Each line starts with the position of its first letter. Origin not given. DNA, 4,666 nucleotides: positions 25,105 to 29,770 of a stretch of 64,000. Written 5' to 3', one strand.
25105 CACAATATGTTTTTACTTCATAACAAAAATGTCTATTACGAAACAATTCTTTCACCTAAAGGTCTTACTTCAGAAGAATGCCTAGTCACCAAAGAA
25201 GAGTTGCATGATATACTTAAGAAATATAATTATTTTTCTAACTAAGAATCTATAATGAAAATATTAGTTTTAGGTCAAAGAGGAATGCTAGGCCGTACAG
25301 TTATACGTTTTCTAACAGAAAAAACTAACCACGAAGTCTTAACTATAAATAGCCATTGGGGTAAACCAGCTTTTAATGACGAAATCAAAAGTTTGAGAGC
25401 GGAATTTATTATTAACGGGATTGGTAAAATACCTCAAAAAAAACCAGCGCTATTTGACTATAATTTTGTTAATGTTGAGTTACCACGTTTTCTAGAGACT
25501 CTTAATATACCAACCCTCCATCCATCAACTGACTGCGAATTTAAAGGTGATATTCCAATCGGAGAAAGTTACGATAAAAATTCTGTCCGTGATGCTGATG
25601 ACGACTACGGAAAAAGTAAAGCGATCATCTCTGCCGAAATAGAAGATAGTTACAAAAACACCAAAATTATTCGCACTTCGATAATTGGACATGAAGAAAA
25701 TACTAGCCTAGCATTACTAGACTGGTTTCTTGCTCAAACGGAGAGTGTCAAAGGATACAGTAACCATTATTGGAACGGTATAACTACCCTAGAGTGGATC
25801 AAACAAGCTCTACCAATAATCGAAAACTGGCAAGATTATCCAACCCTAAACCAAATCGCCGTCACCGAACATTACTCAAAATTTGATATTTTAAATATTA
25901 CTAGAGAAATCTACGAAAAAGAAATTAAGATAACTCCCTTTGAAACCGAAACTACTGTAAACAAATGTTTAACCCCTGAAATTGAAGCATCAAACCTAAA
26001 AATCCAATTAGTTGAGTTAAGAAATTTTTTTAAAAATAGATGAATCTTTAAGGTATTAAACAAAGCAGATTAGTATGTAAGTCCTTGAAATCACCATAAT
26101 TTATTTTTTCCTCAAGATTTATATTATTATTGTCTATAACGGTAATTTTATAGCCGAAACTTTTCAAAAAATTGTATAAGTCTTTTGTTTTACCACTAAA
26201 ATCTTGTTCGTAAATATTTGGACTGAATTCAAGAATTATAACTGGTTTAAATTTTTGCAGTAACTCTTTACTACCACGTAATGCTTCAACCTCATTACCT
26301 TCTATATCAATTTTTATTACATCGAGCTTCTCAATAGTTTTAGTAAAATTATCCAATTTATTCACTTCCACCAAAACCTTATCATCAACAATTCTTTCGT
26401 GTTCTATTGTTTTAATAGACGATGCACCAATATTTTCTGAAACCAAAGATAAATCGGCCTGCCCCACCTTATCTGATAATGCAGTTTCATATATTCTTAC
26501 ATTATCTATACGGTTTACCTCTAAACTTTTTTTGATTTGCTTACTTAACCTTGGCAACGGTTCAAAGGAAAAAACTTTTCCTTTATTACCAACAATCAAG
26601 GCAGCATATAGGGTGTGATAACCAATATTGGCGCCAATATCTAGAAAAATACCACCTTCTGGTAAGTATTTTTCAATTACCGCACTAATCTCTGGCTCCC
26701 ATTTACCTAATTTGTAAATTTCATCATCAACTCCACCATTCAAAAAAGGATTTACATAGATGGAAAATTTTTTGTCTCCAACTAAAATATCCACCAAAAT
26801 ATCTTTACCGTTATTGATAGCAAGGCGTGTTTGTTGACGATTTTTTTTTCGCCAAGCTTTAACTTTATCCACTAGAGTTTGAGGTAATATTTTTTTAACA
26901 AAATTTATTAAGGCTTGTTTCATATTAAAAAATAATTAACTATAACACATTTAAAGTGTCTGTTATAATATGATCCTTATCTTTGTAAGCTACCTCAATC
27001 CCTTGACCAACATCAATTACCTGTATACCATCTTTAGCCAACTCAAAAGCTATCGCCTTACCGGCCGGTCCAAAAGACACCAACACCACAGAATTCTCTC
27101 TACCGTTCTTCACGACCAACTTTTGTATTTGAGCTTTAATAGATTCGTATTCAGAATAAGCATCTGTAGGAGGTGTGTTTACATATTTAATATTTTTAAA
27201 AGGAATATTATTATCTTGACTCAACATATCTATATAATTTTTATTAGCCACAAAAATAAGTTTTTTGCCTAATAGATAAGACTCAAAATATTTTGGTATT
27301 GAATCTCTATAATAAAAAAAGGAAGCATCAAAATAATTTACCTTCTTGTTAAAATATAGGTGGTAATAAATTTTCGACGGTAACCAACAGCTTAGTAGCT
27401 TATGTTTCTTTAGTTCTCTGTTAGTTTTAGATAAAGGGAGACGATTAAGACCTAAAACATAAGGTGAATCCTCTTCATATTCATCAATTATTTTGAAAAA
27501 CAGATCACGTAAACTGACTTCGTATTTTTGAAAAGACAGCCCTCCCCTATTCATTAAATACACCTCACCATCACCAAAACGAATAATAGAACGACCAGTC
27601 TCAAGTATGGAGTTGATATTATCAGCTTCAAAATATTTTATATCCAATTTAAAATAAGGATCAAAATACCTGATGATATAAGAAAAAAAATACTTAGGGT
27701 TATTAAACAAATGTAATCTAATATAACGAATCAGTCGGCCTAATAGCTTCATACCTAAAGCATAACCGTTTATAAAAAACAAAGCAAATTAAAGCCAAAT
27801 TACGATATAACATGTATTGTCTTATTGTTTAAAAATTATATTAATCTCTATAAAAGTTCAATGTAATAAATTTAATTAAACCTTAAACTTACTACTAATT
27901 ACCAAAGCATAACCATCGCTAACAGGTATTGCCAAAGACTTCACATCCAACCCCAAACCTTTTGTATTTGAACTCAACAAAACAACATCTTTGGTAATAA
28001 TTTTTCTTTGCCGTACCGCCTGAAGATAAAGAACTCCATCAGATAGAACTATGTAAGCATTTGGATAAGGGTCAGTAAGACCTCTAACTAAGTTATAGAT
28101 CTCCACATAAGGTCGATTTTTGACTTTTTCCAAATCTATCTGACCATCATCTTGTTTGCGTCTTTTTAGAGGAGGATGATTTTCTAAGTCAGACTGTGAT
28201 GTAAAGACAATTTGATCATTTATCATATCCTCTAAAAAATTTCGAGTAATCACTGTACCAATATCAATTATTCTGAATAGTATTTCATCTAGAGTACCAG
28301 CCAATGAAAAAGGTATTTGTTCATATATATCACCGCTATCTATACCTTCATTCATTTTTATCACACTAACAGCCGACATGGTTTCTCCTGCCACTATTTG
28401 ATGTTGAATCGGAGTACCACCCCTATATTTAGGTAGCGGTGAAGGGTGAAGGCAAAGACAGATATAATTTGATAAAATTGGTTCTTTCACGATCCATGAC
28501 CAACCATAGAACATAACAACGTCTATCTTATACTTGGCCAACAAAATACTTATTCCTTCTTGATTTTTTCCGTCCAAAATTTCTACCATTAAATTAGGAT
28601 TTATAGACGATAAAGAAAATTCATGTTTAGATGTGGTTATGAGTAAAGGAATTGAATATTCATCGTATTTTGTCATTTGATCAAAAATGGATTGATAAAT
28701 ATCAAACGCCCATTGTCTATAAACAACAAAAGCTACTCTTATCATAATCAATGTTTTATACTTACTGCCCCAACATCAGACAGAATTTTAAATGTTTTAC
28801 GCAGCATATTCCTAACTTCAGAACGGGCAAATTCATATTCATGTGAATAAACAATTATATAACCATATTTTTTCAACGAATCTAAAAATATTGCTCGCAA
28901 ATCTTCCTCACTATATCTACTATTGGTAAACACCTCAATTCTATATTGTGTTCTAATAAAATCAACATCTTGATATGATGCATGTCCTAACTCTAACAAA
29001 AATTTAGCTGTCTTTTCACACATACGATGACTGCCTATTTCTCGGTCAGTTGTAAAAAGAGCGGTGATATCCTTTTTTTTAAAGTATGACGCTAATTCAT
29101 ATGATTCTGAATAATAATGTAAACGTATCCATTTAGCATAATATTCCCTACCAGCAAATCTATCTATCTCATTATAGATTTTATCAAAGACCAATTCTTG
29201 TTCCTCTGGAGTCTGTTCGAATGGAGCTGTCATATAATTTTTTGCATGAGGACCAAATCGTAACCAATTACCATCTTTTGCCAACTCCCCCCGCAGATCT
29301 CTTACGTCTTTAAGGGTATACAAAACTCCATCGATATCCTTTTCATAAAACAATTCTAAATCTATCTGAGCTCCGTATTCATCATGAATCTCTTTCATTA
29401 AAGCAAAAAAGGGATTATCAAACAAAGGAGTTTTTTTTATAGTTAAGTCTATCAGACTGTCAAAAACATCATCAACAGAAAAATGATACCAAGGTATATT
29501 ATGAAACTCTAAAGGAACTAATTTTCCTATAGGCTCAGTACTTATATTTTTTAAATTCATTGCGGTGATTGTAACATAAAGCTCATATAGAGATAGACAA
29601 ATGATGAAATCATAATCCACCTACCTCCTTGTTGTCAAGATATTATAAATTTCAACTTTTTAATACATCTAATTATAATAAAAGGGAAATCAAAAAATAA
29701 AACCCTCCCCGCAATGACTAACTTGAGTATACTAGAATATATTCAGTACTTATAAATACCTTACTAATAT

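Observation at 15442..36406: Large surface-glycan locus: Wzy_C-TPR membrane protein, flippase and a 15-kb GT/sugar-modification block with two GT-D (DUF1792)-like paralogues. Candidate protein O-glycosylation system.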

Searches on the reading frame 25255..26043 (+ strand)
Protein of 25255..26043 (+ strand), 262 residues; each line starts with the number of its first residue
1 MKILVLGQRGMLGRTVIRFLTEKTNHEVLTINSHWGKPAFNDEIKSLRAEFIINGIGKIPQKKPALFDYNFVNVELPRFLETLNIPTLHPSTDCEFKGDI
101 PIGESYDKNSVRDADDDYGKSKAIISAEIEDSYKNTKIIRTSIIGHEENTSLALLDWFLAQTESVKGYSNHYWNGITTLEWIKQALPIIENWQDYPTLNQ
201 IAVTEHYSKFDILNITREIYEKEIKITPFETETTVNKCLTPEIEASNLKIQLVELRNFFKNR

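Call 3: search_protein_families(library=pfam, proteins=[window:25255-26043:+], max_evalue=0.01)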
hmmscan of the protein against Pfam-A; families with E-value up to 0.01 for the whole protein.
window:25255-26043:+ (262 aa): 2 families
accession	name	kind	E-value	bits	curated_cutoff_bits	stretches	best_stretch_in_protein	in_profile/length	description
PF04321.23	RmlD_sub_bind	-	6.4e-07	29.2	27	1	82-145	91-152/287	RmlD substrate binding domain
PF01370.27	Epimerase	-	0.0026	17.7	20.9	0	3-35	1-32/240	NAD dependent epimerase/dehydratase family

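Call 12: search_protein_families(library=ncbifam, proteins=[window:25255-26043:+], max_evalue=0.01)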
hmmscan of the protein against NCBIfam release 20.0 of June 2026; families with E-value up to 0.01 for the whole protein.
window:25255-26043:+ (262 aa): 2 families
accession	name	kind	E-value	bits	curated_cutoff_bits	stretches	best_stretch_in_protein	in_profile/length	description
TIGR01214.1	rmlD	equivalog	8.8e-05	21.7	224.05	1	2-145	1-151/285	dTDP-4-dehydrorhamnose reductase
NF005754.0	PRK07578.1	equivalog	0.0011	18.9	167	1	1-37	1-35/200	short chain dehydrogenase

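Call 28: search_protein_families(library=pfam, proteins=[window:25255-26043:+], max_evalue=5)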
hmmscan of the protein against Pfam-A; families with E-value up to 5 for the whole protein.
window:25255-26043:+ (262 aa): 4 families
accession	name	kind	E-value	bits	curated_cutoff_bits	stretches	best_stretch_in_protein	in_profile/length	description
PF04321.23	RmlD_sub_bind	-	6.4e-07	29.2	27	2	82-145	91-152/287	RmlD substrate binding domain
PF01370.27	Epimerase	-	0.0026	17.7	20.9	1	3-35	1-32/240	NAD dependent epimerase/dehydratase family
PF01113.26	DapB_N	-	0.052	14.1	25.6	1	1-37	1-37/124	Dihydrodipicolinate reductase, N-terminus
PF00044.30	Gp_dh_N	-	0.48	11.2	31.7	1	10-33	9-32/101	Glyceraldehyde 3-phosphate dehydrogenase, NAD binding domain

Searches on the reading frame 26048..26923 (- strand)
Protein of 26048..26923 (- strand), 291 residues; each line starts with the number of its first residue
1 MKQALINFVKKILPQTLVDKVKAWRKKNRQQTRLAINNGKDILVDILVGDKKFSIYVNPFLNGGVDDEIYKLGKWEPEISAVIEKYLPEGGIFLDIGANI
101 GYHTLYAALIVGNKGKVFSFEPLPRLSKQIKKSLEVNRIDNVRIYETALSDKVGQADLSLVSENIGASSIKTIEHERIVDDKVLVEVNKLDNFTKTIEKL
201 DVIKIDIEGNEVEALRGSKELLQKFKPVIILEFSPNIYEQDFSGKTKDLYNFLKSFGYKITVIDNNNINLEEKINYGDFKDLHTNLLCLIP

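Call 4: search_protein_families(library=pfam, proteins=[window:26048-26923:-], max_evalue=0.01)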
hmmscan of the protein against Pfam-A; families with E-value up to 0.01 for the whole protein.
window:26048-26923:- (291 aa): 3 families
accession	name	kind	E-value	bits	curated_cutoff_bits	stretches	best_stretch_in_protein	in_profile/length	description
PF05050.19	Methyltransf_21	-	2.5e-25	90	22.7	1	95-260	1-173/173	Methyltransferase FkbM domain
PF05575.17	V_cholerae_RfbT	-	4.6e-08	33.2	27.9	1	1-259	1-254/286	Vibrio cholerae RfbT protein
PF01135.25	PCMT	-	9.6e-06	26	20.3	1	87-145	71-129/210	Protein-L-isoaspartate(D-aspartate) O-methyltransferase (PCMT)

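Call 47: search_protein_families(library=ncbifam, proteins=[window:26048-26923:-], max_evalue=0.001)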
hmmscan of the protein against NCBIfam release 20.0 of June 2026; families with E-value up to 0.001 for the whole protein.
window:26048-26923:- (291 aa): 7 families
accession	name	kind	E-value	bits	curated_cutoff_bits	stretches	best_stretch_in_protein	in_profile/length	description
TIGR01444.1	fkbM_fam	subfamily_domain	1.8e-31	109.5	37.7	1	93-234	2-143/143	FkbM family methyltransferase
NF010549.0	PRK13942.1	equivalog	9.6e-07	28.5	282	1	87-144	75-132/215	protein-L-isoaspartate O-methyltransferase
TIGR00080.1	pimt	equivalog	1.2e-06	28.6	159.05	1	92-146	80-134/216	protein-L-isoaspartate O-methyltransferase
NF001556.0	PRK00377.1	equivalog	2.5e-06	27.4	238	1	81-220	32-178/198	cobalt-precorrin-6Y C(15)-methyltransferase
NF041536.1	ArsM_DUF2284_UU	exception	1.2e-05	23.9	575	1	88-149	75-136/459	arsenite methyltransferase/DUF2284 domain selenoprotein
TIGR02469.1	CbiT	equivalog_domain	0.00021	21.5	78.3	0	88-149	18-78/124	precorrin-6Y C5,15-methyltransferase (decarboxylating) subunit CbiT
NF040538.1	methyl_ArsM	equivalog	0.00033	19.9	500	1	85-181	57-155/356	arsinothricin biosynthesis methyltransferase ArsM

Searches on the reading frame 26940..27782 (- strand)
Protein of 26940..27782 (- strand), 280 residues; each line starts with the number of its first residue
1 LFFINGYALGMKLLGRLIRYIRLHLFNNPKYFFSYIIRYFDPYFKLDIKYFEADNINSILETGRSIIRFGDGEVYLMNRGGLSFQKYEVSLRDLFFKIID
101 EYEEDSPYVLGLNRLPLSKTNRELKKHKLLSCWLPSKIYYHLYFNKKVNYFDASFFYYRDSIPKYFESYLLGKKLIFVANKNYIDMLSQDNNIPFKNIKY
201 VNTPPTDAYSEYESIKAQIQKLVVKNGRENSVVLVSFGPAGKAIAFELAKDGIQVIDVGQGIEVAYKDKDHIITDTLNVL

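Call 4: search_protein_families(library=pfam, proteins=[window:26940-27782:-], max_evalue=0.01)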
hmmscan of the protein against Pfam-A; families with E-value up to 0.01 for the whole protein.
window:26940-27782:- (280 aa): 2 families
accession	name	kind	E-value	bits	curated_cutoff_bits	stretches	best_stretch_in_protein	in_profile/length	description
PF08759.17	GT-D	-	1.9e-20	74.1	27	1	66-265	1-203/225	Glycosyltransferase GT-D fold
PF22882.2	GT-D-like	-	0.00031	20.6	27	0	155-263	109-208/210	GT-D fold-like domain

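Call 47: search_protein_families(library=ncbifam, proteins=[window:26940-27782:-], max_evalue=0.001)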
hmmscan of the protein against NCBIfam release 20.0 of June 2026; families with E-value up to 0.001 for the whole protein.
window:26940-27782:- (280 aa): 1 family
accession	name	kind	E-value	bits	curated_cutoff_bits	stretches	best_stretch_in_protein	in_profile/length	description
TIGR03728.1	glyco_access_1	hypoth_equivalog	2.6e-19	69.7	290.75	1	54-266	6-221/265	SP_1767 family glycosyltransferase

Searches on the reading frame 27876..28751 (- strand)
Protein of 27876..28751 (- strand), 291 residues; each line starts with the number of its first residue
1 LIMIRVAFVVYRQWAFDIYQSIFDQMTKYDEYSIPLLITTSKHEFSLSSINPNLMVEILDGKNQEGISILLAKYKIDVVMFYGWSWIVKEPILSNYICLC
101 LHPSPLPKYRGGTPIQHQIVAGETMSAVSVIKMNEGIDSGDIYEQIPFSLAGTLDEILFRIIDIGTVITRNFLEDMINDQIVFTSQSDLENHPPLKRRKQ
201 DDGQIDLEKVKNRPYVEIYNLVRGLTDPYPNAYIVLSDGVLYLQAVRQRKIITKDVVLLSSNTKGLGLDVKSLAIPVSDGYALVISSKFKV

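Call 4: search_protein_families(library=pfam, proteins=[window:27876-28751:-], max_evalue=0.01)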
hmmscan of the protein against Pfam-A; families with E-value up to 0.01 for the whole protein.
window:27876-28751:- (291 aa): 2 families
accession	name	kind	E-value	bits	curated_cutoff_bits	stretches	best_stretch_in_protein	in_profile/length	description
PF00551.24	Formyl_trans_N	-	1.5e-12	48.1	26.1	1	68-145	72-151/181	Formyl transferase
PF02911.23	Formyl_trans_C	-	0.00049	20.7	21.1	1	201-248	5-47/100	Formyl transferase, C-terminal domain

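Call 12: search_protein_families(library=ncbifam, proteins=[window:27876-28751:-], max_evalue=0.01)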
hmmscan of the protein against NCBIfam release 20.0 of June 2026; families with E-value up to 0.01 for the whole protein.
window:27876-28751:- (291 aa): 4 families
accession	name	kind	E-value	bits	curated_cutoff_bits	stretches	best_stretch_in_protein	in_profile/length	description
NF005414.0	PRK06988.1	equivalog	1e-21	77.2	316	1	66-286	68-283/311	formyltransferase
TIGR00460.1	fmt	equivalog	1.3e-19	70.5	201.5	1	73-238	77-240/315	methionyl-tRNA formyltransferase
NF005998.1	PRK08125.1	equivalog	1.8e-18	66.3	777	1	73-247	73-246/649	bifunctional UDP-4-amino-4-deoxy-L-arabinose formyltransferase/UDP-glucuronic acid oxidase ArnA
TIGR00639.1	PurN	equivalog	8.5e-09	35.2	150.1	1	67-161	71-169/192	phosphoribosylglycinamide formyltransferase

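Call 86: search_solved_structures(query=window:27876-28751:-, max_evalue=0.00001)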
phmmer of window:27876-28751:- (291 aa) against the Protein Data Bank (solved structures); distinct sequences matched with E-value up to 0.00001: 20.
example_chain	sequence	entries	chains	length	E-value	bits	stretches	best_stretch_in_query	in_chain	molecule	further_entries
1zgh_A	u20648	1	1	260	6.2e-18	68.2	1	77-239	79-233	Methionyl-tRNA formyltransferase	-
4iqf_A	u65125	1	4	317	1.7e-11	47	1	76-241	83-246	Methionyl-tRNA formyltransferase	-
3tqq_A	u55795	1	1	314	3.3e-11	46.1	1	75-266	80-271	Methionyl-tRNA formyltransferase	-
3q0i_A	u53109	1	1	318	5.9e-10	42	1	72-233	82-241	Methionyl-tRNA formyltransferase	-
5uai_A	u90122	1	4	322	1.4e-09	40.8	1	70-242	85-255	Methionyl-tRNA formyltransferase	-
6pih_A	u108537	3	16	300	6.2e-09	38.7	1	72-236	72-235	Bifunctional polymyxin resistance protein ArnA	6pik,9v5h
1yrw_A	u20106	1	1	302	6.3e-09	38.6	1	72-236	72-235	protein ArnA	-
2bln_A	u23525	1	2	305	6.4e-09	38.6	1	72-236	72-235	PROTEIN YFBG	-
5j63_A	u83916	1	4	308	6.6e-09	38.6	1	72-236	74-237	Bifunctional polymyxin resistance protein ArnA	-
1fmt_A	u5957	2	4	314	7.6e-09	38.4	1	69-163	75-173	METHIONYL-TRNA FMET FORMYLTRANSFERASE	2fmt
1z7e_A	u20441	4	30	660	3.2e-08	36.3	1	72-236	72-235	protein ArnA | Bifunctional polymyxin resistance protein ArnA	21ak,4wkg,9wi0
3r8x_A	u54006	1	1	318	6.5e-07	32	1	70-150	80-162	Methionyl-tRNA formyltransferase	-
4lxq_A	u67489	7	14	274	9.4e-07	31.5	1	36-191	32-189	WlaRD, a sugar 3N-formyl transferase | WlaRD a sugar 3N formyltransferase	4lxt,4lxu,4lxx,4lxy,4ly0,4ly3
8gjh_A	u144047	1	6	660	1.2e-06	31.2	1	76-234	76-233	Bifunctional polymyxin resistance protein ArnA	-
5uij_A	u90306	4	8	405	2.4e-06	30.1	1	70-264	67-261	Formyltransferase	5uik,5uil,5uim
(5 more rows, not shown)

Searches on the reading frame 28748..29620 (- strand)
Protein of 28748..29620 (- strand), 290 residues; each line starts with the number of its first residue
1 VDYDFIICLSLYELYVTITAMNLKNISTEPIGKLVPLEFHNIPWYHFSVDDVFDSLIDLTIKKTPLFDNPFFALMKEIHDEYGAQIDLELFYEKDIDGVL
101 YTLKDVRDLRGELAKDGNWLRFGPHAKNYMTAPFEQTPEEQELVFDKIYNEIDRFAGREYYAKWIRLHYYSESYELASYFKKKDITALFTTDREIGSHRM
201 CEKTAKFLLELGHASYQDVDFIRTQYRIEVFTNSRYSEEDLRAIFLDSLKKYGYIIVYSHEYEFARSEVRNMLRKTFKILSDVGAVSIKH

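Call 4: search_protein_families(library=pfam, proteins=[window:28748-29620:-], max_evalue=0.01)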
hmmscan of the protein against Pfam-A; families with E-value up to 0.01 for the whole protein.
window:28748-29620:- (290 aa): 0 families

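Call 12: search_protein_families(library=ncbifam, proteins=[window:28748-29620:-], max_evalue=0.01)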
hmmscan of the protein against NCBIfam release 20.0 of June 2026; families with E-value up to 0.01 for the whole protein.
window:28748-29620:- (290 aa): 0 families

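Call 28: search_protein_families(library=pfam, proteins=[window:28748-29620:-], max_evalue=5)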
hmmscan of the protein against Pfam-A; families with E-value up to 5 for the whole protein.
window:28748-29620:- (290 aa): 1 family
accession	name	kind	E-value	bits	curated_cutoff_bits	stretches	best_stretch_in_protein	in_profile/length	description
PF21305.2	type_II_gspD_N0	-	0.098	13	27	1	227-259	32-64/71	GspD-like, N0 domain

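Call 84: search_solved_structures(query=window:28748-29620:-, max_evalue=1)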
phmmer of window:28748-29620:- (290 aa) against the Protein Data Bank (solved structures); distinct sequences matched with E-value up to 1: 5.
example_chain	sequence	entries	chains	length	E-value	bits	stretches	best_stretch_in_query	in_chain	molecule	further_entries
4zgn_A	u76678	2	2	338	0.1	15.2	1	45-115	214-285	Cell division cycle protein 123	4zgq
4zgo_A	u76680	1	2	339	0.1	15.2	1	45-115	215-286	Cell division cycle protein 123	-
4zgp_A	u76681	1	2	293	0.13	14.9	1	45-114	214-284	Cell division cycle protein 123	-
2g2q_A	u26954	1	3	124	0.47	13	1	76-153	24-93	Glutaredoxin-2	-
2k0n_A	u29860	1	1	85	0.83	12.2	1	93-144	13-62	Mediator of RNA polymerase II transcription subunit 15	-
